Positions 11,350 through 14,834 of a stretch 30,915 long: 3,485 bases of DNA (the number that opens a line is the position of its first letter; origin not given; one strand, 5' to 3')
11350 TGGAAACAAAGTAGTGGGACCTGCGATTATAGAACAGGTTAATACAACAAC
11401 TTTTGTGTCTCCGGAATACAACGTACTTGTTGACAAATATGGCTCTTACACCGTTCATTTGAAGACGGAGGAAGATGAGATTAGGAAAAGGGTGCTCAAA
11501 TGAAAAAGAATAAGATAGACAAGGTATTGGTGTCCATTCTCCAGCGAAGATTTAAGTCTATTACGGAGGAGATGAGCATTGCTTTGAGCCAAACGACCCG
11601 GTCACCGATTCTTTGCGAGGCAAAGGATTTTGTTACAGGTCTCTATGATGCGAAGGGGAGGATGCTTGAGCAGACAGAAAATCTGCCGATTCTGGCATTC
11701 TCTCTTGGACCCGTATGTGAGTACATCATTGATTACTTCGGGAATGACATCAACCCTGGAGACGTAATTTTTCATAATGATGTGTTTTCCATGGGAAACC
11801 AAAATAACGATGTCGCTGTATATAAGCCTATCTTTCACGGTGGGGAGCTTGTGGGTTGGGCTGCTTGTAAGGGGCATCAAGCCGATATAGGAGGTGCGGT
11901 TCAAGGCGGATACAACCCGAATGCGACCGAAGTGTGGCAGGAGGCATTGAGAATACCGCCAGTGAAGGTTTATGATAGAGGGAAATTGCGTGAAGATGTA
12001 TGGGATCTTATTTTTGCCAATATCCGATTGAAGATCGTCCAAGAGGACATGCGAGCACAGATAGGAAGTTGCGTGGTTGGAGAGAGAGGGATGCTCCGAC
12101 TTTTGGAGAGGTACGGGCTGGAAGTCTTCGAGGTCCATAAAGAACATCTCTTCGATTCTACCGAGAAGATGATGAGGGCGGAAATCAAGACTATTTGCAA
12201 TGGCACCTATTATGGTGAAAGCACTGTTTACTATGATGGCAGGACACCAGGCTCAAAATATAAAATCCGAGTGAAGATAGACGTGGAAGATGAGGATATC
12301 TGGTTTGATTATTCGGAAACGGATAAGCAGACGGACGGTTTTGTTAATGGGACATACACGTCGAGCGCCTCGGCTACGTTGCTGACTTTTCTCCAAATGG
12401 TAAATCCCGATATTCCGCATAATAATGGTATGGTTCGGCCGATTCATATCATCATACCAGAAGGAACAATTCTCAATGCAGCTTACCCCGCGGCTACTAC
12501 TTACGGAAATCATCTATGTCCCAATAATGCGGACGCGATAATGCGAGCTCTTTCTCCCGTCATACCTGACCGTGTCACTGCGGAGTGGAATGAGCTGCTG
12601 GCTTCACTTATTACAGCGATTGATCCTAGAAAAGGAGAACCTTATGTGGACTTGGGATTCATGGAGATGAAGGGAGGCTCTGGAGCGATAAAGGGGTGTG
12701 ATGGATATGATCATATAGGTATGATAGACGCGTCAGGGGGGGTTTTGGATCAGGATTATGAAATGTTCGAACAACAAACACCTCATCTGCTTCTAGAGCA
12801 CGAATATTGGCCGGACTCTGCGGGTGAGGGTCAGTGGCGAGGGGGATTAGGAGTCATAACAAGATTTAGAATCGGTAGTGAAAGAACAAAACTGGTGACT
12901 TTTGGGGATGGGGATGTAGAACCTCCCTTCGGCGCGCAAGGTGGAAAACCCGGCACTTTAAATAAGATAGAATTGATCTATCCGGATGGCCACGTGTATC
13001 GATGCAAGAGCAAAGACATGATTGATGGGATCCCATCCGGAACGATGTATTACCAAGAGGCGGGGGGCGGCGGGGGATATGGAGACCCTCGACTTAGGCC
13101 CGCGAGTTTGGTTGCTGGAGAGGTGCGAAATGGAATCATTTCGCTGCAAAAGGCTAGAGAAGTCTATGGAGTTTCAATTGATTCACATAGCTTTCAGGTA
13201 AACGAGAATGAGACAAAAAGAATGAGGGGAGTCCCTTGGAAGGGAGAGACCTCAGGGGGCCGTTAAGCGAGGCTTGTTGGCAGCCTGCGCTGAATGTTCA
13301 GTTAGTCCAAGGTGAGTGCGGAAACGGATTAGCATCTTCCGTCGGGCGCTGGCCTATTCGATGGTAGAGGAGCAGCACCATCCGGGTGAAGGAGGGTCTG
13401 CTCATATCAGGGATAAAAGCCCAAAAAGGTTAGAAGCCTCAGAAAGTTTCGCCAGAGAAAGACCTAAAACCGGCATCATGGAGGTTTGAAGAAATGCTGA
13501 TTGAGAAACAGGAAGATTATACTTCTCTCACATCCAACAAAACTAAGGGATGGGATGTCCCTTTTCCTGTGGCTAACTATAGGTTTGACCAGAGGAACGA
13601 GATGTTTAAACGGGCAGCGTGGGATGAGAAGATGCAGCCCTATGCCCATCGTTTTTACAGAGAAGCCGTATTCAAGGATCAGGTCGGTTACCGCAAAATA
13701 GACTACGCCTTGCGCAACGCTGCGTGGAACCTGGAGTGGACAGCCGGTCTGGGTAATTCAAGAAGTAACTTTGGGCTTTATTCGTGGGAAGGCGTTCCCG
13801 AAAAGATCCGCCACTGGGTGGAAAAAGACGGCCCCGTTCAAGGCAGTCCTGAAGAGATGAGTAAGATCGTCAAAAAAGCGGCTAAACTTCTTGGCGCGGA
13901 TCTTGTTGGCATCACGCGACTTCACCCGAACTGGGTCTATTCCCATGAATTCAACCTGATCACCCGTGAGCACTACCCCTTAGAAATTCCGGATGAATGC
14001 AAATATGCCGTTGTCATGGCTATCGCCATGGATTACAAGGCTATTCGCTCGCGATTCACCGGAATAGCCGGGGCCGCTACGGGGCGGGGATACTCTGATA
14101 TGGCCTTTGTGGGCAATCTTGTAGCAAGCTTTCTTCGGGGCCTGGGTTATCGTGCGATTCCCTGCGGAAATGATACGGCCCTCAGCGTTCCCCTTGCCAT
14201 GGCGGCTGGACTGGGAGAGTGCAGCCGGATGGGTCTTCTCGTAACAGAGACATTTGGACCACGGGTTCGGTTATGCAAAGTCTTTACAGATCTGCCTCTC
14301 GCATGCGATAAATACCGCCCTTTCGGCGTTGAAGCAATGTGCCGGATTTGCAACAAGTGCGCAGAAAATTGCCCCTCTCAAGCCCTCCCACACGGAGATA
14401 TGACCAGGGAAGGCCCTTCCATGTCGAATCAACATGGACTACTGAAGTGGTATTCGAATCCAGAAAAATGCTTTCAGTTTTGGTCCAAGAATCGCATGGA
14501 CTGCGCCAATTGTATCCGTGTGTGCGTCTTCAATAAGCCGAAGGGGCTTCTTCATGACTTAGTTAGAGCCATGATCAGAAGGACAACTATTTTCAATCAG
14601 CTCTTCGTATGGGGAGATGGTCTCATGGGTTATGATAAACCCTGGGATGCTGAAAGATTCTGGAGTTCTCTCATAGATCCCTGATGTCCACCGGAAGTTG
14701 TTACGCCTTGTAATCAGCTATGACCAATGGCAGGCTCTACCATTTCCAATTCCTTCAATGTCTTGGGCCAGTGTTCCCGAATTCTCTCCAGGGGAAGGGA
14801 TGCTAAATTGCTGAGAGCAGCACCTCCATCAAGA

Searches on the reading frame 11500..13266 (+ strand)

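Call 15: search_protein_families(library=pfam, proteins=[window:11500-13266:+], max_evalue=0.01)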
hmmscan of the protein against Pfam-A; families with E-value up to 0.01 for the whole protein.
window:11500-13266:+ (588 aa): 1 family
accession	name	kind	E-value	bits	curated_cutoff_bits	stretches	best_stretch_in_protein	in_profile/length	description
PF02538.19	Hydantoinase_B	-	3.1e-146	488.3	26.8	1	7-530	1-519/519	Hydantoinase B/oxoprolinase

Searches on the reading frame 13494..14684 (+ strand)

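Call 15: search_protein_families(library=pfam, proteins=[window:13494-14684:+], max_evalue=0.01)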
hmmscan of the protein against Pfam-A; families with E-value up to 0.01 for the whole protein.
window:13494-14684:+ (396 aa): 3 families
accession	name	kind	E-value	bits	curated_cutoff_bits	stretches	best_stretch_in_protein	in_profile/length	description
PF12838.12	Fer4_7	-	4.8e-06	27.4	27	1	283-346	2-50/52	4Fe-4S dicluster domain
PF13484.11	Fer4_16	-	5.3e-06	27.6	30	1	283-347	2-66/66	4Fe-4S double cluster binding domain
PF13486.11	Dehalogenase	-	0.00016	21.4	24.3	1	170-269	205-306/306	Reductive dehalogenase subunit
